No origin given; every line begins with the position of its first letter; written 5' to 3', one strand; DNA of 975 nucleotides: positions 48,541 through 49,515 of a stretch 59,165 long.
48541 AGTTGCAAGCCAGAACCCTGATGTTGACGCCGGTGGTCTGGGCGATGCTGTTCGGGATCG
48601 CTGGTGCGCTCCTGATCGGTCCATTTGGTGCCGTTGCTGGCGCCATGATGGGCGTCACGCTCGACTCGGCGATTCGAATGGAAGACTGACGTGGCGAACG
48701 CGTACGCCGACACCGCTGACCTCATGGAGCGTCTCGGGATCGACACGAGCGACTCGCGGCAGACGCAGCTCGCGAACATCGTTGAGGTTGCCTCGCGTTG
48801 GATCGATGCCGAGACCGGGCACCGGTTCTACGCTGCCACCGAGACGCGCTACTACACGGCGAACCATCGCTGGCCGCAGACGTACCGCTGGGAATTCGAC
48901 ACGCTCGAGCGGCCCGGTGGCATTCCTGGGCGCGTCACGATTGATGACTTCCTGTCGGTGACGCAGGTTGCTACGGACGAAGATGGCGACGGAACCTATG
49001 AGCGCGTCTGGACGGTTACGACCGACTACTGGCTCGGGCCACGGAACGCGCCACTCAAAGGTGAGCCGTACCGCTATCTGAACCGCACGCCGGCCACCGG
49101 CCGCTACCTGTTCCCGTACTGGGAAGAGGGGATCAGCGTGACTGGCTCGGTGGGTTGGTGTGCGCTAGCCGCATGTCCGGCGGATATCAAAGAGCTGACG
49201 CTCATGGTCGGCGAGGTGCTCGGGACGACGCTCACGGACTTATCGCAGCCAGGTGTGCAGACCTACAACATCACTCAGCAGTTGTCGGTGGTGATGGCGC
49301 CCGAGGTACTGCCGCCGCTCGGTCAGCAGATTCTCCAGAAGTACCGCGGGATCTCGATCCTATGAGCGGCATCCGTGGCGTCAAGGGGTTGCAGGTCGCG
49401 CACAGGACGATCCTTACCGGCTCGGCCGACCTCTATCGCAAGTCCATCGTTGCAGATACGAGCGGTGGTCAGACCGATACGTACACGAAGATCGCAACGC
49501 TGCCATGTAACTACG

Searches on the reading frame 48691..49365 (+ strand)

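Call 6: search_protein_families(library=phrogs, proteins=[window:48691-49365:+], max_evalue=0.001)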
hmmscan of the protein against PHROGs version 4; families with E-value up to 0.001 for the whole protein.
window:48691-49365:+ (224 aa): 1 family
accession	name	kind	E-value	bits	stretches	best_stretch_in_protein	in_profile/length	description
phrog_442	-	connector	5.4e-08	33.5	1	2-220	84-262/270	head-tail adaptor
